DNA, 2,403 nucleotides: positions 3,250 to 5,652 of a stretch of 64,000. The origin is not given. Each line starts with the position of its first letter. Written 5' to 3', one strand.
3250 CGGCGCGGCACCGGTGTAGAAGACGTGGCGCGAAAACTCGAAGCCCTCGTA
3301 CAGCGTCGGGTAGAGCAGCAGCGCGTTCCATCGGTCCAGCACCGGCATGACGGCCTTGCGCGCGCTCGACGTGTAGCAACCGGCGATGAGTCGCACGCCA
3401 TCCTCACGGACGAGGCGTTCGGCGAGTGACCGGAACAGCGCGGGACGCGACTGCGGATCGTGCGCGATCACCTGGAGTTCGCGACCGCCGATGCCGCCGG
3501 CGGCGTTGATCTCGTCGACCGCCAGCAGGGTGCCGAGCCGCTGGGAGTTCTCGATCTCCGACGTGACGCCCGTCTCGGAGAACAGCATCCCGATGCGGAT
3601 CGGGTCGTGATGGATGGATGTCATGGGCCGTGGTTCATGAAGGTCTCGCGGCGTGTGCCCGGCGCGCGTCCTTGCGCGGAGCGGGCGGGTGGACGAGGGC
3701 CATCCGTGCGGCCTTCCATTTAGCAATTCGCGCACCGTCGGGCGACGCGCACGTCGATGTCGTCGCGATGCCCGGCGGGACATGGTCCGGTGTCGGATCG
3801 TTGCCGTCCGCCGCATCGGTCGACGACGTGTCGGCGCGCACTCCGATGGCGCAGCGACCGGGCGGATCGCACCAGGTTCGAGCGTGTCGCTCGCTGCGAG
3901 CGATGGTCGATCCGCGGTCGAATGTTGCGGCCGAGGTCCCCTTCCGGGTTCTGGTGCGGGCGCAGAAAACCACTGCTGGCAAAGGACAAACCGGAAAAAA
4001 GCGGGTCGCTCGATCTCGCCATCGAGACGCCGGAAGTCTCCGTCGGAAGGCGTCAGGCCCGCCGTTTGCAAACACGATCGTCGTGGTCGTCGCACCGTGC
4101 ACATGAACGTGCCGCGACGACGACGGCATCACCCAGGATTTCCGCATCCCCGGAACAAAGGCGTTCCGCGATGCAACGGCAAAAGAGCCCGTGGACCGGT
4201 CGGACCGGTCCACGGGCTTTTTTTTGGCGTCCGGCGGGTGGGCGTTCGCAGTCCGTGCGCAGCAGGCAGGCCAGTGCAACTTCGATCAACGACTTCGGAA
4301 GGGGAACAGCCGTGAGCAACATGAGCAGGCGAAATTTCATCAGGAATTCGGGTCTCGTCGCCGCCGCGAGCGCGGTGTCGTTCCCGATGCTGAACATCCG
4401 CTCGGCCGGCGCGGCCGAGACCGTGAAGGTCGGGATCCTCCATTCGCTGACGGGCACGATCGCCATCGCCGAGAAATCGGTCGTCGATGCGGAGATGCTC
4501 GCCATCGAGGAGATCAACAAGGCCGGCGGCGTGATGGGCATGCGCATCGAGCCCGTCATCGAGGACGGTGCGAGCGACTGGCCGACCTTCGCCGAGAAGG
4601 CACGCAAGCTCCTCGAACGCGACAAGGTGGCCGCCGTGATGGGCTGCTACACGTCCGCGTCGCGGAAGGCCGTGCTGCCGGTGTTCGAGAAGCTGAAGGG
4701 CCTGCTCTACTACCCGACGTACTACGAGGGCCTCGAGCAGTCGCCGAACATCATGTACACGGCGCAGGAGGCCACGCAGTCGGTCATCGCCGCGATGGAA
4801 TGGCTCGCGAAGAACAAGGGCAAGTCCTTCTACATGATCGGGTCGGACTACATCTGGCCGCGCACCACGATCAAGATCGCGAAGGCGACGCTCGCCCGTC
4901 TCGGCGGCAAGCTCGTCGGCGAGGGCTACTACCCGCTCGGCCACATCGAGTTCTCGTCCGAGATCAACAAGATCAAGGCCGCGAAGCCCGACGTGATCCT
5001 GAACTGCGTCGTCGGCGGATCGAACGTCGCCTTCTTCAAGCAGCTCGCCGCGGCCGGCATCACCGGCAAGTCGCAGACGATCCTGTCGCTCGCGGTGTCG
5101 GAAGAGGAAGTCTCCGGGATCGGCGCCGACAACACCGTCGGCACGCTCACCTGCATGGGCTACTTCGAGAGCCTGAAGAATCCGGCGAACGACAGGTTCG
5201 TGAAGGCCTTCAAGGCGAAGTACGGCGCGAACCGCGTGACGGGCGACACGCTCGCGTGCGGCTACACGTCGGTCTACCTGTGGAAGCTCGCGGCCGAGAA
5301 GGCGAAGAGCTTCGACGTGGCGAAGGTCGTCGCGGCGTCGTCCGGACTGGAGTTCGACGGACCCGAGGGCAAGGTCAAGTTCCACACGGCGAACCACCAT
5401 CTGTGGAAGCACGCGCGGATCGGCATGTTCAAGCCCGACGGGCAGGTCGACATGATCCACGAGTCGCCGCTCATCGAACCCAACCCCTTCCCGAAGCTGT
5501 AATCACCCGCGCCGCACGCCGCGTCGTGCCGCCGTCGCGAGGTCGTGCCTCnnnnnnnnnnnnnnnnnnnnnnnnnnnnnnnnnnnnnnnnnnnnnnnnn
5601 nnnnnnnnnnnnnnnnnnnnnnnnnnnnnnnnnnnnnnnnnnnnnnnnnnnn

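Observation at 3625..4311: ANTAR-type attenuator ahead of the transporter genes, facing a divergent amiC-amiR pair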

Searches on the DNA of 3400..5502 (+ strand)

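Call 3: search_rna_families(source=window, start=3400, end=4600, threshold=evalue, max_evalue=10, show_alignments=5)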
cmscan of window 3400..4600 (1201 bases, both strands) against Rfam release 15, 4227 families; matches with E-value up to 10: 20.
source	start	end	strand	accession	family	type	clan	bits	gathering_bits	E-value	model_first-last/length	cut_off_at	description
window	4128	4224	+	RF02100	tfoR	Gene; sRNA;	-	22.9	70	0.0053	1-101/101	no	Translational regulator of tfoXVC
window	4176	4228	+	RF03771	mir-341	Gene; miRNA;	-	22.7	90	0.053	1-96/96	no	mir-341 microRNA precursor family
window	4187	4249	-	RF01683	P6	Gene; sRNA;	-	21.7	50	0.0017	1-510/510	no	Pseudomonas sRNA P6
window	4181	4223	+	RF04104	MIR918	Gene; miRNA;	-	21.4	268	0.32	1-265/265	no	MIR918 microRNA precursor family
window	4103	4224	+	RF02883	BcKCsr2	Gene; sRNA;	-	21.2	40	0.03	1-129/129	no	Burkholderia sRNA 2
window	4176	4231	+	RF03862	MIR5274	Gene; miRNA;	-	20.8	100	0.26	1-95/95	no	MIR5274 microRNA precursor family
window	4463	4493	+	RF01333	CRISPR-DR20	Gene; CRISPR;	-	20.4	42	0.27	1-36/36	no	CRISPR RNA direct repeat element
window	3736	3775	-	RF03407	MIR531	Gene; miRNA;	-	20.2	70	0.95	1-69/69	no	MIR531 microRNA precursor family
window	4179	4249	-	RF00116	C0465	Gene; sRNA;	-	18.3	40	2.5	1-78/78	no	C0465 RNA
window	4175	4230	-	RF03862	MIR5274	Gene; miRNA;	-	18.2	100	1.5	1-95/95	no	MIR5274 microRNA precursor family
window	4183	4218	-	RF00102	VA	Gene;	-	16.6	62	8.3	1-159/159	no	VA RNA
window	3846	3903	+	RF01944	mir-2518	Gene; miRNA;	-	16.2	61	4.8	1-67/67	no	mir-2518 microRNA precursor family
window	4181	4223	+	RF00506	Thr_leader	Cis-reg; leader;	-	15.8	55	5.8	81-115/118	no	Threonine operon leader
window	4134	4216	-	RF02463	Ms_AS-1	Gene; sRNA;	-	15.6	37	3.4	1-98/98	no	Mycobacterium sRNA Ms_AS-1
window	4181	4340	-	RF02883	BcKCsr2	Gene; sRNA;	-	15.5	40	1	1-129/129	no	Burkholderia sRNA 2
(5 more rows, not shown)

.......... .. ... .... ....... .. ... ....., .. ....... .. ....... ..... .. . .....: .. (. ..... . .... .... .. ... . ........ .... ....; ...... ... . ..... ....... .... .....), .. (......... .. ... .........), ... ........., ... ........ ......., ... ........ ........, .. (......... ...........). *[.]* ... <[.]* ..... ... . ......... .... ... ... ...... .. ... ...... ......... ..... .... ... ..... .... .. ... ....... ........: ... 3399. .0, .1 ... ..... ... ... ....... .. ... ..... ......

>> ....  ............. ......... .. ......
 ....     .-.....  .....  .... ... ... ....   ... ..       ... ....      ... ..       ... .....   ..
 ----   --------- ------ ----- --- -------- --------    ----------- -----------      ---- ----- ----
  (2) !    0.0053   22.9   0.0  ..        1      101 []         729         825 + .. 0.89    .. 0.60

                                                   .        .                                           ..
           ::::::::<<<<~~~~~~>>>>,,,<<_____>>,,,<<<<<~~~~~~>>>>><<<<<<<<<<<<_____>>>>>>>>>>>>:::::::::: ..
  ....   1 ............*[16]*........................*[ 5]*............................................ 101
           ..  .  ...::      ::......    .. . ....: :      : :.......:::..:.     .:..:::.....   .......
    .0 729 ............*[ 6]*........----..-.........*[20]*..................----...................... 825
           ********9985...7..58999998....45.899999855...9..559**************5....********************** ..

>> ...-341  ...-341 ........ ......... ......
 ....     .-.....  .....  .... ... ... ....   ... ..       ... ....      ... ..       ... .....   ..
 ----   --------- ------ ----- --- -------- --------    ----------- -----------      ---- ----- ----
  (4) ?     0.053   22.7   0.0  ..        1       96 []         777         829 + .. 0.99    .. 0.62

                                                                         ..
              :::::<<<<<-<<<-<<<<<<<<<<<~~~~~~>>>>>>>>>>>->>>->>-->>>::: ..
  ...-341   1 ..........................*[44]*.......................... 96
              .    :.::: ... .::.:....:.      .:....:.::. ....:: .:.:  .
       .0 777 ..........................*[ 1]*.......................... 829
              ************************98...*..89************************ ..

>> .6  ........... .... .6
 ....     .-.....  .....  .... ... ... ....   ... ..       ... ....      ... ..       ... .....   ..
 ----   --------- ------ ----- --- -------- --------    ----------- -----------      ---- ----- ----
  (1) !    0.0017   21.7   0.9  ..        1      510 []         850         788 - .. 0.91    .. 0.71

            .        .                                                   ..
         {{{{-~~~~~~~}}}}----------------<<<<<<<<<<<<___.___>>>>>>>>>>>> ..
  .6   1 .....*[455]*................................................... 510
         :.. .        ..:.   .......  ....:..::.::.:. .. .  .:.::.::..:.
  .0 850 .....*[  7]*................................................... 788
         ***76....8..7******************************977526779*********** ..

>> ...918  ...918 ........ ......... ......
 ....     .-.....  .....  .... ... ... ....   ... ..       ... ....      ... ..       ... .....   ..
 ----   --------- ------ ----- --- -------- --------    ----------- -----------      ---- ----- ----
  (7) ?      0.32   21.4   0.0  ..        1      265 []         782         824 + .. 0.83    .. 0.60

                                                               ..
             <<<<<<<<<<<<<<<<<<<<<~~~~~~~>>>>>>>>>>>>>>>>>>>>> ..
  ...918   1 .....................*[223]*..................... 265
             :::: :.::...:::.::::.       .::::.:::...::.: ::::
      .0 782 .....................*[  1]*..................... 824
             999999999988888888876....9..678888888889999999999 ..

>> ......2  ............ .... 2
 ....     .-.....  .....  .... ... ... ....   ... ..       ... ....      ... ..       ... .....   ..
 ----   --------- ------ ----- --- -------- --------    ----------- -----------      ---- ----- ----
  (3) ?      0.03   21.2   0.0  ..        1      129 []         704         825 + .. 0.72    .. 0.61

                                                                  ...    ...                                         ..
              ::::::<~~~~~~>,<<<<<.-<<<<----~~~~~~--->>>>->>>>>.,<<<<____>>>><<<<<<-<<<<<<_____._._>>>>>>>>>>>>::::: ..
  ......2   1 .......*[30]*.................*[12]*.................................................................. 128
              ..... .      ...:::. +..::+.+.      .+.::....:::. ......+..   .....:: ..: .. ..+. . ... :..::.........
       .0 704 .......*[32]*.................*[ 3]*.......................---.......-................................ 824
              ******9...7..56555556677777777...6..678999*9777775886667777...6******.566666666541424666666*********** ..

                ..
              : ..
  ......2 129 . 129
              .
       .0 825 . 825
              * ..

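Call 72: search_rna_families(sources=[L015, L083, L076, L070, L012, L082, L080, L005, L009], threshold=gathering)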
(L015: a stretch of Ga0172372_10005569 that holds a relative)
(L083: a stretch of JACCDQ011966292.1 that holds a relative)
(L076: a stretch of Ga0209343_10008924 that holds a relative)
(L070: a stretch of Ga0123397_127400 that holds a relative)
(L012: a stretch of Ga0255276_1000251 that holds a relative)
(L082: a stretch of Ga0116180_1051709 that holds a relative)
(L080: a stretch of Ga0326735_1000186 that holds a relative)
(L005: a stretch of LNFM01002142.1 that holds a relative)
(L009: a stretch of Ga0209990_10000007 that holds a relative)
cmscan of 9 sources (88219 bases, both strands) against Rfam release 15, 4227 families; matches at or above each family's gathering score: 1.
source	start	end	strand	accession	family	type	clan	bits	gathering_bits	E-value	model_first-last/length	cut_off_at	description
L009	1542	1824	-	RF02514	5_ureB_sRNA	Gene; sRNA;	-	97.7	40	3.3e-24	1-292/292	no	5' ureB small RNA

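Call 82: search_with_rna_model(model_id=R1, sources=[L084, L085], filters=off, max_evalue=1, show_alignments=2)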
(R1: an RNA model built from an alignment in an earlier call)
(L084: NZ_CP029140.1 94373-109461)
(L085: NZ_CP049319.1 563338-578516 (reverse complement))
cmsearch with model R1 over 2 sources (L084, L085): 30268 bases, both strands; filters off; matches with E-value up to 1: 5.
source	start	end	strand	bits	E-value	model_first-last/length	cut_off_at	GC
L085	6793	6839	+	21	0.00083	1-47/47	no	0.64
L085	1118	1169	-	11.8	0.16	1-47/47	no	0.63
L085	1137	1170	+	10.9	0.26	1-47/47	no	0.68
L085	8662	8712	-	10.8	0.27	1-47/47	no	0.57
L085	1710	1749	-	10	0.44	1-47/47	no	0.68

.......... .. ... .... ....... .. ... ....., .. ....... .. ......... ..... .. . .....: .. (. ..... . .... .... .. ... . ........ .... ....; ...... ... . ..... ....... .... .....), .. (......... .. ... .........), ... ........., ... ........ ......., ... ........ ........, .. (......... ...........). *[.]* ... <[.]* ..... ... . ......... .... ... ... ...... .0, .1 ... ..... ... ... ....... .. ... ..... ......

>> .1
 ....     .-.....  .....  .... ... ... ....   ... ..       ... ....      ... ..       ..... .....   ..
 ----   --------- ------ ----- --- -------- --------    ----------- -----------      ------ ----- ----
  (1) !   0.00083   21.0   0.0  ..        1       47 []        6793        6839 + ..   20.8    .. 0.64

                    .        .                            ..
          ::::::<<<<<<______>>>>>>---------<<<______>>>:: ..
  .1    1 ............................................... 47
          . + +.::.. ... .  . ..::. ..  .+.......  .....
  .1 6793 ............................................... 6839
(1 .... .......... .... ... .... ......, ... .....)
